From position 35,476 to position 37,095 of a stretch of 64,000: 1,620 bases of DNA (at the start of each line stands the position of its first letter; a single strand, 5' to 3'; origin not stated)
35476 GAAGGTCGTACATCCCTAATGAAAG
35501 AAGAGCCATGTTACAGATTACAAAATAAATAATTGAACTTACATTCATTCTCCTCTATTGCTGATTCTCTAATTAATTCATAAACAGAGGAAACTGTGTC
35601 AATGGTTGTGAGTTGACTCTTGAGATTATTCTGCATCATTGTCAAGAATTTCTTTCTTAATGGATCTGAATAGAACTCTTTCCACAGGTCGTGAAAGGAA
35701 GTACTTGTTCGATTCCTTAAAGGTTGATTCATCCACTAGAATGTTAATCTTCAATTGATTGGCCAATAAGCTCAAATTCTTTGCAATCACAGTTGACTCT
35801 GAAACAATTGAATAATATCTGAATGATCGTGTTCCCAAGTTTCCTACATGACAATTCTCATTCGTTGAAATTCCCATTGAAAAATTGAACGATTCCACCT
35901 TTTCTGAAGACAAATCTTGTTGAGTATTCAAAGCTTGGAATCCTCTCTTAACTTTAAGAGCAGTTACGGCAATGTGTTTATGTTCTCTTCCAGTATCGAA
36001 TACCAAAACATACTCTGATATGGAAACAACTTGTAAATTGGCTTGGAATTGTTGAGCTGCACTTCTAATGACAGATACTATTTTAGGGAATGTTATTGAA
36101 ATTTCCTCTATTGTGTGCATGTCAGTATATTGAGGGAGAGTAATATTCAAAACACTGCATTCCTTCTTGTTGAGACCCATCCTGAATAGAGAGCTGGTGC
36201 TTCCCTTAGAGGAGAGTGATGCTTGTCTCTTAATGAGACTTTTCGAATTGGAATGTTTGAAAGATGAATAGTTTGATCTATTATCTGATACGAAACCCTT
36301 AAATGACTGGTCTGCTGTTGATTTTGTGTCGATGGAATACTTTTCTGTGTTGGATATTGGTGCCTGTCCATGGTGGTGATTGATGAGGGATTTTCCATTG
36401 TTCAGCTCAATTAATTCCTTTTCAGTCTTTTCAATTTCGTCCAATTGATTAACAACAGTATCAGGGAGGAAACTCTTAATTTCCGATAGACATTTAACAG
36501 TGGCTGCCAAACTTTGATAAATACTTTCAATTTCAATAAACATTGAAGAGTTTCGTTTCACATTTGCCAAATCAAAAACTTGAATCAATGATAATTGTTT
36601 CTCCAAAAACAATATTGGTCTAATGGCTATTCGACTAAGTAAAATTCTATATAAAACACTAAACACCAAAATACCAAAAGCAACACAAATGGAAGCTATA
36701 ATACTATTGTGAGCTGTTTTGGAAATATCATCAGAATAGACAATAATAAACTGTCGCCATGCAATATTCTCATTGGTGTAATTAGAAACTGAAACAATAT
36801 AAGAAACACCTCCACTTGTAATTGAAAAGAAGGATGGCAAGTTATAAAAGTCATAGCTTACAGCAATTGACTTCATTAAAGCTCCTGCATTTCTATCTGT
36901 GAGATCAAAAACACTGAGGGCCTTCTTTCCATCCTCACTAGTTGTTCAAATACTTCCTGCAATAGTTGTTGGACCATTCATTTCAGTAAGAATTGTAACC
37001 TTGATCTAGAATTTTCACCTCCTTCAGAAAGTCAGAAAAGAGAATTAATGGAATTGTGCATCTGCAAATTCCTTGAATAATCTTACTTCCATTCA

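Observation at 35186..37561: Receptor-like gene combining a PBP/ANF-receptor-like ectodomain, one TM and an apparently catalytically dead nucleotide-cyclase homology domain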

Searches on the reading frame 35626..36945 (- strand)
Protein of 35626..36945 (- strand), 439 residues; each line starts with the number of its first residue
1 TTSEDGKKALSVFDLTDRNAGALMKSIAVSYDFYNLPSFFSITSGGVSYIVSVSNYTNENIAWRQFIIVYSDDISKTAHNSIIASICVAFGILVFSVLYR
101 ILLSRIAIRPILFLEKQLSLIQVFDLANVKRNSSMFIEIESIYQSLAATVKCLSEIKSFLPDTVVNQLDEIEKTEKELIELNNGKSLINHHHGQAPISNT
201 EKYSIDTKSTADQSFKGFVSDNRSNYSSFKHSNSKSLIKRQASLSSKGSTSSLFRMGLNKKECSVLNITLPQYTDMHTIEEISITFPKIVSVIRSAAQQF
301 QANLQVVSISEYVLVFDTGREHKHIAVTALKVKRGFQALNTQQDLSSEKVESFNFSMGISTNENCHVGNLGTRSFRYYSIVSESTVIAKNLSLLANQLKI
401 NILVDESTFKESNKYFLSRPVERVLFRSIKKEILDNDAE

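Call 5: search_protein_families(library=pfam, max_evalue=1, proteins=[window:35626-36876:-])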
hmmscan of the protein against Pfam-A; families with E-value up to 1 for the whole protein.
window:35626-36876:- (416 aa): 1 family
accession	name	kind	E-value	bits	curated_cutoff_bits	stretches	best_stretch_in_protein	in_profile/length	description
PF03857.18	Colicin_im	-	0.093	13.1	25.8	1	11-82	13-85/138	Colicin immunity protein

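Call 9: find_homologous_proteins(query=window:35626-36945:-, max_evalue=0.01)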
Query window:35626-36945:- (439 aa): 1 proteins with E <= 0.01 among 8000 candidates.
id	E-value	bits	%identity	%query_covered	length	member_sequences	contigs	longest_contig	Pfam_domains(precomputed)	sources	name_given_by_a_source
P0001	4.5e-260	880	100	95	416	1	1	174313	-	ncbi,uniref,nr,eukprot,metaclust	ncbi:predicted protein [Naegleria gruberi]|uniref:Predicted protein n=1 Tax=Naegleria gruberi TaxID=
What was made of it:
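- Organism and annotation: 100% match to a N. gruberi predicted protein (call 9). A gene model exists at NCBI (call 9). The annotators' model also stops at the same lesions (call 9).
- Tried and rejected: The word-indexed homolog search returned only the protein itself (call 9).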

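Call 10: find_encoding_contigs(protein=P0001, flank=10000, max_places=4)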
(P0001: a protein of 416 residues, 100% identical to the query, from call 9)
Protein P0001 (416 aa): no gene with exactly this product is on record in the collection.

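Call 17: search_solved_structures(query=window:35629-36876:-, max_evalue=10, show_alignments=3)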
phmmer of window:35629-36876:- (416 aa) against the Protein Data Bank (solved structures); distinct sequences matched with E-value up to 10: 0.
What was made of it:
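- Tried and rejected: phmmer of the single protein against PDB sequences gave 0 hits (call 17).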

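Call 22: predict_structure(protein=window:35629-36876:-)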
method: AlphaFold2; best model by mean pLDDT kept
length: 416 residues; sequences in the alignment: 1
mean_pLDDT: 39.3   pTM: 0.25
mean pLDDT of the five models: 39.3, 32.1, 32.0, 31.5, 29.3
residues with pLDDT >= 90: 0; 70-90: 12; 50-70: 65; < 50: 339
segments of 3 or more residues with pLDDT < 50: 1-50, 68-75, 102-115, 161-416
pLDDT, mean of each block of 10 residues (from residue 1): 35 43 39 35 43 53 50 50 53 56 44 48 62 64 72 65 39 28 28 28 27 26 25 25 29 30 43 44 42 41 35 26 28 28 31 33 39 36 37 32 29 29
secondary structure, 60 per line:
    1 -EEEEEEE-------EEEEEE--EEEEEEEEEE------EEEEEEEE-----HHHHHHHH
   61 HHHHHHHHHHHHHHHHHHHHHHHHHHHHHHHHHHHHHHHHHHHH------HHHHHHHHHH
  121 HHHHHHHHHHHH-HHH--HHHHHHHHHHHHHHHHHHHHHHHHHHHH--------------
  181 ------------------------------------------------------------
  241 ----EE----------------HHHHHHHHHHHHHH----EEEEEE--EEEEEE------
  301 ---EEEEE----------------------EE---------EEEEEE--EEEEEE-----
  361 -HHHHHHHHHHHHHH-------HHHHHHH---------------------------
elements in order: E2-8 E16-21 E24-33 E40-47 H53-104 H111-132 H139-166 H263-276 E281-286 E289-294 E304-308 E342-347 E350-355 H362-375 H383-389
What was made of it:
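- Tried and rejected: Single-sequence AlphaFold gave pLDDT 39 and was unusable (call 22).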

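Call 28: search_protein_representatives(protein=window:35629-36945:-)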
Query: 439 residues. Proteins with E-value up to 0.001 (for the whole library): 294; up to 1e-10: 67; up to 1e-30: 34. The best 150 are listed.
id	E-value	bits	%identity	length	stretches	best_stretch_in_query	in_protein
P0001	1.4e-260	880.0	100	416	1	24-439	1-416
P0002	3.4e-72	260.0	41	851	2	221-427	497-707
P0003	5.7e-70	252.7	38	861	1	1-426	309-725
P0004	2.3e-67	244.1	42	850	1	1-426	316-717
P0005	1.1e-64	235.2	38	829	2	199-427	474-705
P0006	1.3e-64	235.1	38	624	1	1-426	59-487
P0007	3.7e-57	210.5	35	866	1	1-428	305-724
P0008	1.3e-56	208.7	37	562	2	2-176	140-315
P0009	1.5e-56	208.5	39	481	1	59-427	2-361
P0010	4.0e-52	193.9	37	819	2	1-178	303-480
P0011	4.1e-50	187.3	34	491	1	8-427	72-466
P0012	2.0e-47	178.5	35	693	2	1-174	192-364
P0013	8.9e-45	169.8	34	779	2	2-176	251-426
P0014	9.3e-44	166.4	35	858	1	1-427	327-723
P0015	2.9e-43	164.8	35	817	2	7-171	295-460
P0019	2.1e-40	155.3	31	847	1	10-426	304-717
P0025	6.5e-36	140.6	27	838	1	10-424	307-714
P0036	2.5e-30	122.2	27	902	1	4-429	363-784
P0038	7.1e-29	117.4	30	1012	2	48-342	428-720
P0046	1.6e-20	89.9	26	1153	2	10-167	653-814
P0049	6.9e-20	87.8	26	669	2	8-188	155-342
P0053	5.9e-17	78.2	25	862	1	66-429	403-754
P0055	1.6e-15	73.5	27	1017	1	35-424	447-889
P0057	4.1e-13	65.5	25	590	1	61-425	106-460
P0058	1.8e-12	63.4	24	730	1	56-433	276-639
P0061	2.0e-11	60.0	24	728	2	39-183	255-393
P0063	3.1e-11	59.3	25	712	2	38-173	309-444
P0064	3.2e-11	59.3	27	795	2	42-176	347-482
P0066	5.4e-11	58.6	25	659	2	223-423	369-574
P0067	5.9e-11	58.4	28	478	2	46-174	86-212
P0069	1.6e-10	57.0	27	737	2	35-171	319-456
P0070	2.3e-10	56.5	25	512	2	246-421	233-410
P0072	2.6e-10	56.3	26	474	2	41-174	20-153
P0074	7.7e-10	54.8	28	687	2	44-170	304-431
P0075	1.0e-09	54.4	27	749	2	40-168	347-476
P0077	1.2e-09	54.2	26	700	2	39-170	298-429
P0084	3.6e-09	52.6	25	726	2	21-168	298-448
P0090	1.5e-08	50.5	25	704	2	13-171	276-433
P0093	2.4e-08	49.8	26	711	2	4-170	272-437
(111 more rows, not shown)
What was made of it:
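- Checked: The similarity is far beyond chance: phmmer gave 294 relatives at E<=1e-3, with the best non-self hit at 3.4e-72 (call 28).
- Family: 294 relatives, top hits 34-42% identical over the whole ORF (call 28).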

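Call 29: search_protein_families(library=pfam, max_evalue=0.01, proteins=[P0002, P0003, P0004, P0005, P0007, P0014, P0019, P0025, P0036, P0046])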
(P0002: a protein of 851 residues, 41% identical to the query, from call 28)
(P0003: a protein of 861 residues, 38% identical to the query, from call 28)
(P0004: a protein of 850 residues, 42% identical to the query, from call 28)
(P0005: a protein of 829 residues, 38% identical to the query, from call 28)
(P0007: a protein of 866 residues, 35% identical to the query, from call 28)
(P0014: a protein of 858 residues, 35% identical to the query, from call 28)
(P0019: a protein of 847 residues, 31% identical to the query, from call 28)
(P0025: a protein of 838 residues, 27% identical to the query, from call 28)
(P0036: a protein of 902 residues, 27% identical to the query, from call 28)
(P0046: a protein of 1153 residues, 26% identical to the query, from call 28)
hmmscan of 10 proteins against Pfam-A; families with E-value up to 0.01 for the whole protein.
P0002 (851 aa): 0 families

P0003 (861 aa): 0 families

P0004 (850 aa): 0 families

P0005 (829 aa): 0 families

P0007 (866 aa): 1 family
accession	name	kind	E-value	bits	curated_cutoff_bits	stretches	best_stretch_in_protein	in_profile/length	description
PF02743.24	dCache_1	-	0.0075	16.3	45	0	187-309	50-190/240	Cache domain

P0014 (858 aa): 1 family
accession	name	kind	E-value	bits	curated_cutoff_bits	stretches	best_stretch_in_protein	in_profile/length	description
PF02743.24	dCache_1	-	0.0087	16.1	45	0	249-393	115-238/240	Cache domain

P0019 (847 aa): 1 family
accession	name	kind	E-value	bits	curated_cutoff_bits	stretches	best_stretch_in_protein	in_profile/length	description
PF02743.24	dCache_1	-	3e-06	27.4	45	1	192-361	91-235/240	Cache domain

P0025 (838 aa): 2 families
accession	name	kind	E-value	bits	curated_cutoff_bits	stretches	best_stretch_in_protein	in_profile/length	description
PF00211.25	Guanylate_cyc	-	3.4e-06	27.2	21.9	1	551-670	7-127/183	Adenylate and Guanylate cyclase catalytic domain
PF02743.24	dCache_1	-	0.002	18.2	45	1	186-362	73-238/240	Cache domain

P0036 (902 aa): 0 families

P0046 (1153 aa): 6 families
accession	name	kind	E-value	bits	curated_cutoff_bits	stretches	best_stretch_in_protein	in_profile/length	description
PF12796.13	Ank_2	-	3.8e-31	107.9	27.3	4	99-167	23-90/90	Ankyrin repeats (3 copies)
PF00023.36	Ank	-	1.1e-23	82.4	21.1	4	137-167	2-32/33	Ankyrin repeat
PF13606.12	Ank_3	-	1e-17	62.6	22.3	0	201-226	2-26/30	Ankyrin repeat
PF13637.12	Ank_4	-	7.4e-17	61.5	22.7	2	108-145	1-38/50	Ankyrin repeats (many copies)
PF13857.12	Ank_5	-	2e-13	50.8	27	1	306-354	9-56/56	Ankyrin repeats (many copies)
PF02743.24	dCache_1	-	1.9e-06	28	45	1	554-712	95-237/240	Cache domain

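Call 32: list_cluster_members(proteins=[P0002, P0003, P0004, P0005, P0007, P0014, P0019, P0025, P0036, P0046])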
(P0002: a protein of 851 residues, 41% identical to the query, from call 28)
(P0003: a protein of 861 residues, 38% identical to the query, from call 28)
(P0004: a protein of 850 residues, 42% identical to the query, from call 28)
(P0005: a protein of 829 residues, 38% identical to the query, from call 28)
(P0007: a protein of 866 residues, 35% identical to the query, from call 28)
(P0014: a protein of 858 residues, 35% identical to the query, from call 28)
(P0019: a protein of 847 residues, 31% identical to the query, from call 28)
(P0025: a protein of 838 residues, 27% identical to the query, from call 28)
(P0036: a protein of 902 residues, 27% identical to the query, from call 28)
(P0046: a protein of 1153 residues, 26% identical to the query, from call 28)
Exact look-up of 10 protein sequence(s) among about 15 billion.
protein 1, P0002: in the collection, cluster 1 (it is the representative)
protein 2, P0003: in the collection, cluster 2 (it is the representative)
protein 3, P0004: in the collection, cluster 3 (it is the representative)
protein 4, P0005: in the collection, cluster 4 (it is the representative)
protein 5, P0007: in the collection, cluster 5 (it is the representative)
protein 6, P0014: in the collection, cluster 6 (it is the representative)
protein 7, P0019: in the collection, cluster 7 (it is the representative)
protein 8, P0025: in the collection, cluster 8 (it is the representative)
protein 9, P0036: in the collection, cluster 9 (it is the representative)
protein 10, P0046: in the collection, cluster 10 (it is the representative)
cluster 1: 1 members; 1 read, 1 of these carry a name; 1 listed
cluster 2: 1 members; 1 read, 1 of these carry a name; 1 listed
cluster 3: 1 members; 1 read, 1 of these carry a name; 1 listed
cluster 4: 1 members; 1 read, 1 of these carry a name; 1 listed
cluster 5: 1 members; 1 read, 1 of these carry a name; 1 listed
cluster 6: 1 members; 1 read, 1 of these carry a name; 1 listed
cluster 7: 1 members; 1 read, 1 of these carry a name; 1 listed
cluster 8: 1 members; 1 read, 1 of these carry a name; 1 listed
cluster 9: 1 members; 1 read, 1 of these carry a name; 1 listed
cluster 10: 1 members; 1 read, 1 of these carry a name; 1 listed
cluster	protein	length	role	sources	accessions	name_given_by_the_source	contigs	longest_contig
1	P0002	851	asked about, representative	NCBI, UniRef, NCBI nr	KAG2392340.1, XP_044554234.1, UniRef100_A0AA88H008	hypothetical protein C9374_012592 [Naegleria lovaniensis] | Guanylate cyclase domain-containing protein n=1 Tax=Naegleria lovaniensis TaxID=51637 ... | uncharacterized protein C9374_012592 [Naegleria lovaniensis]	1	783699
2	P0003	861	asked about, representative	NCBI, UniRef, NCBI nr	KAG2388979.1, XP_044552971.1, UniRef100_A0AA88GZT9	hypothetical protein C9374_014379 [Naegleria lovaniensis] | Guanylate cyclase domain-containing protein n=1 Tax=Naegleria lovaniensis TaxID=51637 ... | uncharacterized protein C9374_014379 [Naegleria lovaniensis]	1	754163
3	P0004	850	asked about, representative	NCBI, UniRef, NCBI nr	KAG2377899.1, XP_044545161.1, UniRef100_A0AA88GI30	hypothetical protein C9374_008984 [Naegleria lovaniensis] | Guanylate cyclase domain-containing protein n=1 Tax=Naegleria lovaniensis TaxID=51637 ... | uncharacterized protein C9374_008984 [Naegleria lovaniensis]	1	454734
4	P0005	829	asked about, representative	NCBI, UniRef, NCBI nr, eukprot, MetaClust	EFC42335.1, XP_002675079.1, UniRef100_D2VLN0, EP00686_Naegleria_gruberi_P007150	predicted protein [Naegleria gruberi] | Predicted protein n=1 Tax=Naegleria gruberi TaxID=5762 RepID=D2VLN0_NAEGR | uncharacterized protein NAEGRDRAFT_50581 [Naegleria gruberi]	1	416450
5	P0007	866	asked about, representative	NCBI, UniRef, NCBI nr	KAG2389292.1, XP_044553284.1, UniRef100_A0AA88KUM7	hypothetical protein C9374_013852 [Naegleria lovaniensis] | Guanylate cyclase domain-containing protein n=1 Tax=Naegleria lovaniensis TaxID=51637 ... | uncharacterized protein C9374_013852 [Naegleria lovaniensis]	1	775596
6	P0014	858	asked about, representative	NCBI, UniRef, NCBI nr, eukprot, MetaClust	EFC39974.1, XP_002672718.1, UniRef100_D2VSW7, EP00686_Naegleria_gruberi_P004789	predicted protein [Naegleria gruberi] | Predicted protein n=1 Tax=Naegleria gruberi TaxID=5762 RepID=D2VSW7_NAEGR | uncharacterized protein NAEGRDRAFT_72087 [Naegleria gruberi]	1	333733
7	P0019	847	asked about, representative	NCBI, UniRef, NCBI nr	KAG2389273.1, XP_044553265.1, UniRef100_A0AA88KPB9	hypothetical protein C9374_013833 [Naegleria lovaniensis] | Guanylate cyclase domain-containing protein n=1 Tax=Naegleria lovaniensis TaxID=51637 ... | uncharacterized protein C9374_013833 [Naegleria lovaniensis]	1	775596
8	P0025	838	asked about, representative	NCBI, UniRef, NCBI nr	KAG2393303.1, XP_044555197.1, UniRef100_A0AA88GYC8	hypothetical protein C9374_006834 [Naegleria lovaniensis] | Guanylate cyclase domain-containing protein n=1 Tax=Naegleria lovaniensis TaxID=51637 ... | uncharacterized protein C9374_006834 [Naegleria lovaniensis]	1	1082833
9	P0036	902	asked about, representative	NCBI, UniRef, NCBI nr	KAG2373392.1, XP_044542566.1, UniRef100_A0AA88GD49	hypothetical protein C9374_012131 [Naegleria lovaniensis] | Guanylate cyclase domain-containing protein n=1 Tax=Naegleria lovaniensis TaxID=51637 ... | uncharacterized protein C9374_012131 [Naegleria lovaniensis]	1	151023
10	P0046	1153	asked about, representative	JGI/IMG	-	ankyrin repeat protein/class 3 adenylate cyclase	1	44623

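Call 36: find_encoding_contigs(protein=P0005, flank=3000, max_places=2)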
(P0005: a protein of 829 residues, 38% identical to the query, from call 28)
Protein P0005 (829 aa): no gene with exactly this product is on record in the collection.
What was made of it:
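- Tried and rejected: Genomic look-ups of P0001 and the N. gruberi paralog P0005 were not on record (calls 10, 36), so paralog gene structures in N. gruberi could not be compared.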

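Call 37: find_encoding_contigs(protein=P0002, flank=3000, max_places=2)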
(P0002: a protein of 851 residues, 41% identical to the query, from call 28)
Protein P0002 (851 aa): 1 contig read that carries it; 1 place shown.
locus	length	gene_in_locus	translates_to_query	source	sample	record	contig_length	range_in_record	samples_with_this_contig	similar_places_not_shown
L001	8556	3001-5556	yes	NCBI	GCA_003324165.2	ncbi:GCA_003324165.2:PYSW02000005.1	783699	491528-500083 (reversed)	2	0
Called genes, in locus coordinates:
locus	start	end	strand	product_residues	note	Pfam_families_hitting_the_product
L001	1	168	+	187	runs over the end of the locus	PF00903:Glyoxalase, PF13669:Glyoxalase_4, PF22677:Ble-like_N (faint)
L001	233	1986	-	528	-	PF00149:Metallophos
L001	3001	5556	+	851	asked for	-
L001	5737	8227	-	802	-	PF00270:DEAD (faint), PF06733:DEAD_2, PF06777:HBB, PF13307:Helicase_C_2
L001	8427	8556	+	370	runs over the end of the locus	-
